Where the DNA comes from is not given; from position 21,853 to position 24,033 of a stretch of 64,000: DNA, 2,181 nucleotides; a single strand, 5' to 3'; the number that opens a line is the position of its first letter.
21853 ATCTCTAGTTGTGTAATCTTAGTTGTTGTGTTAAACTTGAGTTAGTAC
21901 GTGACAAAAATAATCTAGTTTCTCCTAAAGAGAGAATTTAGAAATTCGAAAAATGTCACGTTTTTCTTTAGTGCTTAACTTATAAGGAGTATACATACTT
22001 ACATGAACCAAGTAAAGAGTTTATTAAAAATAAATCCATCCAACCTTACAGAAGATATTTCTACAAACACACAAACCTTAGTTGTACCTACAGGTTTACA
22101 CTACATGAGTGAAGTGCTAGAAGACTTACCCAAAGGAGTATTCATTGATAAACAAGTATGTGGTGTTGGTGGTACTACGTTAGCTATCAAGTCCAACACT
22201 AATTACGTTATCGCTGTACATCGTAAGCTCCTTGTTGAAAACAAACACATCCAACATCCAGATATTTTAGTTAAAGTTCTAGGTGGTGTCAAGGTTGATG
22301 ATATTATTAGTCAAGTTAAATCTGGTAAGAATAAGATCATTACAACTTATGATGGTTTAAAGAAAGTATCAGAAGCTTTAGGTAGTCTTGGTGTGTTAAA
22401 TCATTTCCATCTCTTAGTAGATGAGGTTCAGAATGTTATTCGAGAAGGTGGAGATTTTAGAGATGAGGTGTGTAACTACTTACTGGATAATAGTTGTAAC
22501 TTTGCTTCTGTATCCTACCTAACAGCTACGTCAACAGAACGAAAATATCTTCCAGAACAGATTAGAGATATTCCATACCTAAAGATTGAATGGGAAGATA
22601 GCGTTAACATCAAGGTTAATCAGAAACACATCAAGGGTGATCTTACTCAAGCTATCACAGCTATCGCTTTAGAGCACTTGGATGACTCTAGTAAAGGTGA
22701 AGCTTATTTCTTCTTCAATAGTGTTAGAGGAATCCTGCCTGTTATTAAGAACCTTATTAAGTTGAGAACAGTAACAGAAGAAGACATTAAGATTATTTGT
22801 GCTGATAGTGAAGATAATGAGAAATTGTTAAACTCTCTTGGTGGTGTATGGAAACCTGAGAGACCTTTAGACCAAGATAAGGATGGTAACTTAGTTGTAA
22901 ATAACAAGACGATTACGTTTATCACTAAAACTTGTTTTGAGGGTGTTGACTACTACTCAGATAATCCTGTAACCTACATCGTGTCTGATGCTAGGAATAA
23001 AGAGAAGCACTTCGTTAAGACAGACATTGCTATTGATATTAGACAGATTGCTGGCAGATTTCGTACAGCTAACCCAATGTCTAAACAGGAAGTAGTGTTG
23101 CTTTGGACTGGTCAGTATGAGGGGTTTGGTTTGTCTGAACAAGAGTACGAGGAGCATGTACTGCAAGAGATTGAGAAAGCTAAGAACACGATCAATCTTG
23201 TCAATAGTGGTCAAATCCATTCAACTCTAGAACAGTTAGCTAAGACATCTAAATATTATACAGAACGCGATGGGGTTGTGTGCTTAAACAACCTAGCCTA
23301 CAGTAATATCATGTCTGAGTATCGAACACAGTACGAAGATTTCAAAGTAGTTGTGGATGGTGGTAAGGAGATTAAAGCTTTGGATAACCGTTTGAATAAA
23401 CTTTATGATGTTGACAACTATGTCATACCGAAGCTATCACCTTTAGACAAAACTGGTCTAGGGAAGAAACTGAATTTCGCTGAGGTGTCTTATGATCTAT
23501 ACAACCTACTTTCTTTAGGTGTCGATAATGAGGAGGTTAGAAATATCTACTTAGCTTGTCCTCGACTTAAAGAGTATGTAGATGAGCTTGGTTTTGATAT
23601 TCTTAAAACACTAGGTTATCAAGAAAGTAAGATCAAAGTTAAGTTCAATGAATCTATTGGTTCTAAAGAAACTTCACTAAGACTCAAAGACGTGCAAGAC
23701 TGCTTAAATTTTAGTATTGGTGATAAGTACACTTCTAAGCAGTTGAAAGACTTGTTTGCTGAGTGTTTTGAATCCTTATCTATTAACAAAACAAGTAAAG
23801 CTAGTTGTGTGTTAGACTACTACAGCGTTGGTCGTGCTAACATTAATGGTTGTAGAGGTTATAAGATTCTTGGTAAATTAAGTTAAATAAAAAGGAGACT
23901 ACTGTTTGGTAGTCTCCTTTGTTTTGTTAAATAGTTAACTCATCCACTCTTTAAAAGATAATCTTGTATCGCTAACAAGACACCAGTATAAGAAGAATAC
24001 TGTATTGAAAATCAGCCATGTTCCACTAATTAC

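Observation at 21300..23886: AT-rich iteron array and palindromic operator in front of an SF2 helicase-like gene lacking the Walker-A lysine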

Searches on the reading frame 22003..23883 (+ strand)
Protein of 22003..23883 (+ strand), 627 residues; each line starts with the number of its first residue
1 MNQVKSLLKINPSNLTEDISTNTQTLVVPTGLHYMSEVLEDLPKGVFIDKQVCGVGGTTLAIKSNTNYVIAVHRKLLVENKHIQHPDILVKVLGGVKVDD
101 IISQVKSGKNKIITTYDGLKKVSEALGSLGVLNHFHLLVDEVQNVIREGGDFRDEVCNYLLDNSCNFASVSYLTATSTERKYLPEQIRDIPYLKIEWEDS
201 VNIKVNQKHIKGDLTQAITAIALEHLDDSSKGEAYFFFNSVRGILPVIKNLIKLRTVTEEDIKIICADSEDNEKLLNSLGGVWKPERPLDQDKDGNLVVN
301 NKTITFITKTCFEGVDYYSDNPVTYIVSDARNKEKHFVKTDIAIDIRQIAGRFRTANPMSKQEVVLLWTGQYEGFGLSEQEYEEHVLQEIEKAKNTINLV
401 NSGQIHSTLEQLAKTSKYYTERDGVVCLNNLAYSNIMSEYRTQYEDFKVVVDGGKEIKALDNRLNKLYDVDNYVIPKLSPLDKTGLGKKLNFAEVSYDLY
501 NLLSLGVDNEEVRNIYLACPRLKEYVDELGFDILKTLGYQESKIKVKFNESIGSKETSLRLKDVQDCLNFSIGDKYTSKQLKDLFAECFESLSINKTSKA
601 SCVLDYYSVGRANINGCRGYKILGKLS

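Call 5: search_protein_families(library=pfam, proteins=[window:22003-23883:+], max_evalue=1)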
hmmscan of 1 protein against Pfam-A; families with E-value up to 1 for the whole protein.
window:22003-23883:+ (627 aa): 1 family
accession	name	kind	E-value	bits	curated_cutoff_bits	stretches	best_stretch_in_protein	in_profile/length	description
PF13710.12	ACT_5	-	0.017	15.3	27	1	445-471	34-60/62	ACT domain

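Call 6: search_protein_families(library=phrogs, proteins=[window:22003-23883:+], max_evalue=0.01)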
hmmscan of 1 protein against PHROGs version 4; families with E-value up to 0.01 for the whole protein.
window:22003-23883:+ (627 aa): 1 family
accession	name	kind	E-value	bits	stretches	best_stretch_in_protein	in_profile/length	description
phrog_9905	-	unknown function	0.0034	18.1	1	421-484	35-98/122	-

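Call 8: search_dna_similar(query=window:22003-23883:+, collection=phages, mode=protein, max_rows=40, rows=spread)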
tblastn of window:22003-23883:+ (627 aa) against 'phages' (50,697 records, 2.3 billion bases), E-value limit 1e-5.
Records with a match: 6; places in all: 6; records where one place covers at least 80% of the query: 6.
Best place of each record, by identity: <60% 6.
By first word of the organism name: Bacteriophage 3; Psychrobacter 1; Edwardsiella 1; Acinetobacter 1.
By host as written in the record: - 4; Edwardsiella tarda 1; Acinetobacter baumannii XH198 1.
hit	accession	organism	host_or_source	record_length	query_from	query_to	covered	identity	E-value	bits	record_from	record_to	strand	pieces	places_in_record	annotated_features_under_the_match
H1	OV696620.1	Psychrobacter phage D'Alembert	French washed-rind cheese surface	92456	28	626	96%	37.8%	2e-115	385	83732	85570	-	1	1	DEAD-like helicase | HNH endonuclease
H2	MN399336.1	Edwardsiella phage vB_EtaM_ET-ABTNL-9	Edwardsiella tarda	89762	19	626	97%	27.2%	2e-48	188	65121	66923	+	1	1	hypothetical protein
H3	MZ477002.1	Acinetobacter phage Phab24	Acinetobacter baumannii XH198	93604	35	626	94%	27.3%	2e-51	198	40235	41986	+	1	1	hypothetical protein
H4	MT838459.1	Bacteriophage sp.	human fecal samples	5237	28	624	95%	25.9%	3e-36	151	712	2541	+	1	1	record has no annotation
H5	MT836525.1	Bacteriophage sp.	human fecal samples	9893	12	626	98%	24.5%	5e-24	114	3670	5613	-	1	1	record has no annotation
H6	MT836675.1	Bacteriophage sp.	human fecal samples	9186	39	601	90%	26.0%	1e-27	125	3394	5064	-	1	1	record has no annotation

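Call 9: find_homologous_proteins(query=window:22003-23883:+)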
Query window:22003-23883:+ (627 aa): 60 proteins with E <= 0.001 among 8000 candidates.
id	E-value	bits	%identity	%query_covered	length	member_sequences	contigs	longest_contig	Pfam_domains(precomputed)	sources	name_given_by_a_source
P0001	0.0e+0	1400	100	100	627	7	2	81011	-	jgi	jgi:hypothetical protein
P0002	0.0e+0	1375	98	100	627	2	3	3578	-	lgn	-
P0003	0.0e+0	1367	98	100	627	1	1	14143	-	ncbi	ncbi:MAG: hypothetical protein RR959_06080 [Erysipelotrichaceae bacterium]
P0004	0.0e+0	1342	96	100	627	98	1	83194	-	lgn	-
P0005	0.0e+0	1341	96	100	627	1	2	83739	-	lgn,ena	-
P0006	0.0e+0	1337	96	100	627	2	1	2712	-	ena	-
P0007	0.0e+0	1168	83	100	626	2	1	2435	-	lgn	-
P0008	0.0e+0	1167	83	100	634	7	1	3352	-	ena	-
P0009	0.0e+0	1163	83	100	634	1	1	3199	-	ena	-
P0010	0.0e+0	1162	82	100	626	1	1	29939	-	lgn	-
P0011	0.0e+0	1112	78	100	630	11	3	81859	-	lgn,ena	-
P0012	0.0e+0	1086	78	100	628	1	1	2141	-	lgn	-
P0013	0.0e+0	1082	77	100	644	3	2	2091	-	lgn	-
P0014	0.0e+0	1056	75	100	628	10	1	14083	-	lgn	-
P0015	0.0e+0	1050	75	100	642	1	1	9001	-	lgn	-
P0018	3.5e-293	992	72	99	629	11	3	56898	-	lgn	-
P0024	2.3e-271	920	67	100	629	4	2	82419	-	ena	-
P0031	7.3e-226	770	57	99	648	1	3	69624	-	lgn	-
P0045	1.7e-40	157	29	91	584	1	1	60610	-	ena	-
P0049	6.2e-35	139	27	92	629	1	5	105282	-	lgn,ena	-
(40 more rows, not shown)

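Call 12: search_solved_structures(query=A1, max_evalue=10, show_alignments=3)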
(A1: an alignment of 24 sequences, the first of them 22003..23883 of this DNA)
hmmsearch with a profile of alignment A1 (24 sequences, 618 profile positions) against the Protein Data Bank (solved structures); distinct sequences matched with E-value up to 10: 2.
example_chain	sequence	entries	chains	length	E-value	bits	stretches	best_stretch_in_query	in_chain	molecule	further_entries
9n8f_D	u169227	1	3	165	1.7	10.5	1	159-216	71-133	SUDV Gulu - GP2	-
6zpm_A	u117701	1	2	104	2.8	9.7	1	470-557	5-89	Trypanosoma cruzi KKT4 117-218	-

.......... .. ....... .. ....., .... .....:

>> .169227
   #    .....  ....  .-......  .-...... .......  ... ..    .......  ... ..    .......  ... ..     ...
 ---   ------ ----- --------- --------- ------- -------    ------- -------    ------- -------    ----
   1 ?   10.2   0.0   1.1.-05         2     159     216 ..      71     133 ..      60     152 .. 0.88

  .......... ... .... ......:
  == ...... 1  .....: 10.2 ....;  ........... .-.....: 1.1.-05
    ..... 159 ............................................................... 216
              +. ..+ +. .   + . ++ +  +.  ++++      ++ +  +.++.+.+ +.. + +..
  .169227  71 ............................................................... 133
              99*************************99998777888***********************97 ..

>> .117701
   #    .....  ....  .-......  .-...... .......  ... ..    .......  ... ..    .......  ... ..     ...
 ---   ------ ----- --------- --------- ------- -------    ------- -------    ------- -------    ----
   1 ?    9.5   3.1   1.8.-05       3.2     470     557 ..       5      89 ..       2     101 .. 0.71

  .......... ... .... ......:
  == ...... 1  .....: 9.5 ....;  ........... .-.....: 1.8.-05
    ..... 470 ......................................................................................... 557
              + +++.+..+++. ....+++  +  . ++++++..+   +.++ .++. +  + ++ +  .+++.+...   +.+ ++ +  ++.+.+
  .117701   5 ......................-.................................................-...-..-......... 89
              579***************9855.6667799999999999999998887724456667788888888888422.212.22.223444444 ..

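Call 21: find_encoding_contigs(protein=P0011, flank=6000, max_places=2)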
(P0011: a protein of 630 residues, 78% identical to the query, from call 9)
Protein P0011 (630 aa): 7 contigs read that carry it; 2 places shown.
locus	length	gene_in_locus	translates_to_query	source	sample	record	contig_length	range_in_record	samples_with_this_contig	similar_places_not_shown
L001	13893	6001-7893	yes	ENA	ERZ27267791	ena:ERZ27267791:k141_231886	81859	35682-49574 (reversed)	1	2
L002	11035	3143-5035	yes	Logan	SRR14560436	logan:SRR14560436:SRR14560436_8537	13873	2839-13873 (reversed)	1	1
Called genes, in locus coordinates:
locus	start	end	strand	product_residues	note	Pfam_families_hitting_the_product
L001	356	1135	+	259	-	-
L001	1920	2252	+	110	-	-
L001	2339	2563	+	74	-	-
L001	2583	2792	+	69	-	-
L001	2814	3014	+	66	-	-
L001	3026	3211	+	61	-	-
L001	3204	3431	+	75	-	-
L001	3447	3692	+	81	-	-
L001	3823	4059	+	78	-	-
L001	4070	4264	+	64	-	-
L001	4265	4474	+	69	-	-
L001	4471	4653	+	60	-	-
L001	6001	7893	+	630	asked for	-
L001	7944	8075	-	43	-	-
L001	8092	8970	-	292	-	PF01068:DNA_ligase_A_M, PF14743:DNA_ligase_OB_2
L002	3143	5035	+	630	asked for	-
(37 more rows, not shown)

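Call 22: find_encoding_contigs(protein=P0024, flank=6000, max_places=2)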
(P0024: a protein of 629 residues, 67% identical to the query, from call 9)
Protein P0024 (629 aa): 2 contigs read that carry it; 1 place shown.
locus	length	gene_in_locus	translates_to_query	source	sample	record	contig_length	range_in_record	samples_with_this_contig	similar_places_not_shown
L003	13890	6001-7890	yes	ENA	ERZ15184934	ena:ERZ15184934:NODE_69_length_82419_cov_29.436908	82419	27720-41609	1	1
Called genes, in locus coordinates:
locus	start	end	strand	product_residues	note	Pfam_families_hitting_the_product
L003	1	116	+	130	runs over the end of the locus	-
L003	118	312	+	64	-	-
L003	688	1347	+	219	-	-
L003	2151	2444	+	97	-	-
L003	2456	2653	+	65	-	-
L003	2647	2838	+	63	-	-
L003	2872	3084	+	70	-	-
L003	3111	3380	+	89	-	-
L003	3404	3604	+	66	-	-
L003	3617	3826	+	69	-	-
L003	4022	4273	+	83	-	-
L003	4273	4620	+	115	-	-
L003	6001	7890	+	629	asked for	-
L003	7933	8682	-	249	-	-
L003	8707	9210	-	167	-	-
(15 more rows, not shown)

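Call 24: predict_structure(alignment_id=A1)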
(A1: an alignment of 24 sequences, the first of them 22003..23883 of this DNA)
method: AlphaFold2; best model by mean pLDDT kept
length: 627 residues; sequences in the alignment: 24
mean_pLDDT: 86.4   pTM: 0.79
mean pLDDT of the five models: 86.4, 85.7, 85.5, 84.5, 84.4
residues with pLDDT >= 90: 307; 70-90: 271; 50-70: 37; < 50: 12
segments of 3 or more residues with pLDDT < 50: 459-465, 555-557
pLDDT, mean of each block of 10 residues (from residue 1): 85 90 91 92 93 90 95 91 93 90 95 91 94 94 73 61 81 87 83 91 87 93 93 93 94 93 92 91 89 83 92 87 90 69 84 78 86 80 94 91 79 83 82 87 80 60 53 89 90 92 81 90 91 92 88 59 90 93 93 84 89 90 87
secondary structure, 60 per line:
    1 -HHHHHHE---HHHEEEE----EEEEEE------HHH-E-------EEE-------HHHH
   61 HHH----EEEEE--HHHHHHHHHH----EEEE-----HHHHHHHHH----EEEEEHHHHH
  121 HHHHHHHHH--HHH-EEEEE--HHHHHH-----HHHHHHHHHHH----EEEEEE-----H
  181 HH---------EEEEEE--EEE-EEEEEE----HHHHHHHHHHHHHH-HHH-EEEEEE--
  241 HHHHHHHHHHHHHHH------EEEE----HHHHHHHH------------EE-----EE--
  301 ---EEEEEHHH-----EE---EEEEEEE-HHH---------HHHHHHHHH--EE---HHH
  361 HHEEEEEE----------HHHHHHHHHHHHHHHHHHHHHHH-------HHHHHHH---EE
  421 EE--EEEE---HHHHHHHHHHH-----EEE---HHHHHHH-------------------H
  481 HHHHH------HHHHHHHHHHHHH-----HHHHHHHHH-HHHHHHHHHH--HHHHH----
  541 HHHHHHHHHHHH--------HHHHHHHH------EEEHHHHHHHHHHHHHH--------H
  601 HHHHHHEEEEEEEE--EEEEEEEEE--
elements in order: H2-7 E15-18 E23-28 E47-49 H57-63 E68-72 H75-84 E89-92 H98-106 E111-115 H116-129 E136-140 H143-148 H154-164 E169-174 E192-197 E200-202 E204-209 H214-227 E233-238 H241-255 E262-265 H270-277 E304-308 E322-328 H342-350 H358-362 E363-368 H379-401 H409-415 E419-422 E425-428 H432-442 E448-450 H454-460 H480-485 H492-504 H510-518 H520-529 H532-536 H541-552 H561-568 E575-577 H578-591 H600-606 E607-614 E617-625

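Call 26: find_related_loci(query=A1, collection=viral_contigs, flank=5000)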
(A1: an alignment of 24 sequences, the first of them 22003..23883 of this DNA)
Query A1 (627 aa) in viral_contigs; peptide patterns used: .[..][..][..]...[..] (x = any residue, [..] = any of these).
561 stretches matched a pattern; 496 encode a relative of the query (tblastn E <= 1e-3); the best 80 are kept; 80 distinct loci.
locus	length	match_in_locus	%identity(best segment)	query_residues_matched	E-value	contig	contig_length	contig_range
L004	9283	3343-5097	31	30-624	2e-56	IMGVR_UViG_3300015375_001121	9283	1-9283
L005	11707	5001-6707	29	28-613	6e-53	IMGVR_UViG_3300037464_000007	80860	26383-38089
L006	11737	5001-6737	28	26-601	1e-48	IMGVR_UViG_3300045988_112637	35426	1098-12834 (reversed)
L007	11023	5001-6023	32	26-368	1e-43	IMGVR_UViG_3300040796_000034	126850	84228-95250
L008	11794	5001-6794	27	26-618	1e-42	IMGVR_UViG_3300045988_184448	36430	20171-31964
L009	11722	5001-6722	26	18-606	8e-42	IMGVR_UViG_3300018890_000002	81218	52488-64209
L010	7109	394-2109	28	25-625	4e-39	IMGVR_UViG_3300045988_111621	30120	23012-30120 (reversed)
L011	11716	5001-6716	28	25-625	5e-39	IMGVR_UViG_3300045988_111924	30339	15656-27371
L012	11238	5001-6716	28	25-625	4e-39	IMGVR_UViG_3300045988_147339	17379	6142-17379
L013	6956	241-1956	28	25-625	4e-39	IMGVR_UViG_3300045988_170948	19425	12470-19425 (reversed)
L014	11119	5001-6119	29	18-403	2e-38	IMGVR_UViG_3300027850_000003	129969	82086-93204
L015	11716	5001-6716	28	25-625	3e-39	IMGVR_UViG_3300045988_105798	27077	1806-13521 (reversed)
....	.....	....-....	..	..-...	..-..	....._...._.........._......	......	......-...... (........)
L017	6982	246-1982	28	19-625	3e-37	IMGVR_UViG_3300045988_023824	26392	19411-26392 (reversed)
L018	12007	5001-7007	26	26-626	3e-37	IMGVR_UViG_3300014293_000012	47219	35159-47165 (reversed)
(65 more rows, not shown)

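Call 27: fold_search(model_id=the predicted structure, library=pdb)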
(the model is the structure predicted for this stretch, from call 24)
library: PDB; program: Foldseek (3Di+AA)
matches with E <= 10: 1206; with E <= 0.001: 380
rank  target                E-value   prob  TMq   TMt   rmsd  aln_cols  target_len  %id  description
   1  3i5x_A                3.3e-09  1.00  0.36  0.43  16.2       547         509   14  Structure of Mss116p bound to ssRNA and AMP-PNP (released 2009-09-08)
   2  3sqw_A                1.6e-08  1.00  0.37  0.44  16.4       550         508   14  Structure of Mss116p (NTE deletion) bound to ssRNA and AMP-PNP (released 2011-10-12)
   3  4tz6_A                3.1e-08  1.00  0.36  0.43  11.9       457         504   13  DEAD-box helicase Mss116 bound to ssRNA and UDP-BeF (released 2015-01-28)
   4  3jcm_N                4.8e-08  1.00  0.34  0.15  26.2       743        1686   12  Cryo-EM structure of the spliceosomal U4/U6.U5 tri-snRNP (released 2016-02-24)
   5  7aud_F                6.6e-08  1.00  0.37  0.43  16.4       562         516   15  Structure of an engineered helicase domain construct for human Bloom syndrome protein (BLM) (released 2020-12-16)
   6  7aud_A                1.2e-07  1.00  0.38  0.45  14.3       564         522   13  Structure of an engineered helicase domain construct for human Bloom syndrome protein (BLM) (released 2020-12-16)
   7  7os1_B                1.2e-07  1.00  0.33  0.14  23.8       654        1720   13  Cryo-EM structure of Brr2 in complex with Fbp21 (released 2022-02-23)
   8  9dts_B                1.6e-07  1.00  0.34  0.52   6.6       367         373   12  Crystal structure of the human eIF4A1/AMPPNP/amidino-rocaglate/polypurine RNA complex (released 2025-03-12)
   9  7pli_A                1.8e-07  1.00  0.34  0.44   6.3       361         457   13  DEAD-box helicase DbpA bound to single stranded RNA and ADP/BeF3 (released 2022-09-07)
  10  7aud_D                1.8e-07  1.00  0.37  0.44  17.6       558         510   12  Structure of an engineered helicase domain construct for human Bloom syndrome protein (BLM) (released 2020-12-16)
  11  2va8_A                2.0e-07  1.00  0.33  0.30  26.0       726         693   13  DNA Repair Helicase Hel308 (released 2008-01-15)
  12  8ro0_B                2.0e-07  1.00  0.32  0.13  24.6       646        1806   10  Structure of the C. elegans Intron Lariat Spliceosome primed for disassembly (ILS') (released 2024-08-07)
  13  7pli_B                2.1e-07  1.00  0.32  0.43   6.4       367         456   15  DEAD-box helicase DbpA bound to single stranded RNA and ADP/BeF3 (released 2022-09-07)
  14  9hgi_B                2.2e-07  1.00  0.37  0.30  21.1       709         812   12  HSV-1 Origin Binding Protein in complex with double-stranded DNA recognition sequence OriS with 6 basepairs removed fr (released 2025-10-22)
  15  7pli_J                2.6e-07  1.00  0.34  0.45   6.4       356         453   14  DEAD-box helicase DbpA bound to single stranded RNA and ADP/BeF3 (released 2022-09-07)
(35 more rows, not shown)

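Call 29: get_annotated_region(hit=H1, flank=8000)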
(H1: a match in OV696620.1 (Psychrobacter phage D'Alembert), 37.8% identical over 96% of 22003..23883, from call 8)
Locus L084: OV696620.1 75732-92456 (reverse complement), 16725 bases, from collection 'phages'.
description: Psychrobacter phage D'Alembert genome assembly, complete genome: monopartite.
organism: Psychrobacter phage D'Alembert (NCBI taxid 2891959)
taxonomy: Viruses; Duplodnaviria; Heunggongvirae; Uroviricota; Caudoviricetes
host: -; source: French washed-rind cheese surface; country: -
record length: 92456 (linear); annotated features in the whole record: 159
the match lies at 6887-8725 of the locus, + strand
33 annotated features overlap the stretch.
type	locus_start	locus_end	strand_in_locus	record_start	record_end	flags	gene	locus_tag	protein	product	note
repeat_region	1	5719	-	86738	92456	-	-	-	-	-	-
CDS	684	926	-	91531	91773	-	-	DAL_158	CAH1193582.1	Hypothetical protein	-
CDS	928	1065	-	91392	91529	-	-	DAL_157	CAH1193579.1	Hypothetical protein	-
CDS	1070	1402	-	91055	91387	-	-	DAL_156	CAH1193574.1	Hypothetical protein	-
CDS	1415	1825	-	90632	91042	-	-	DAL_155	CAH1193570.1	Hypothetical protein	-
CDS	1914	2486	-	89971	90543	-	-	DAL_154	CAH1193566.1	Hypothetical protein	-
CDS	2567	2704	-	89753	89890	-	-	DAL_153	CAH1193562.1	Hypothetical protein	-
CDS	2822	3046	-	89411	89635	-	-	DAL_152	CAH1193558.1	Hypothetical protein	-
CDS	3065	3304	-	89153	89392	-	-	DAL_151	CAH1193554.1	Hypothetical protein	-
CDS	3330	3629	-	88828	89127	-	-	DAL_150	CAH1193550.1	Hypothetical protein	-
CDS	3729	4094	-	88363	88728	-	-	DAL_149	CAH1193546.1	Hypothetical protein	-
CDS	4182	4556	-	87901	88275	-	-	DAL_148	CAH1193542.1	Hypothetical protein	-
CDS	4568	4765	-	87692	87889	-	-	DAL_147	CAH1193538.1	Hypothetical protein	-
CDS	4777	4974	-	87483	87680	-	-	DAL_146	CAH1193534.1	Hypothetical protein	-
CDS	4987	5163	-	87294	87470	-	-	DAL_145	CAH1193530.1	Hypothetical protein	-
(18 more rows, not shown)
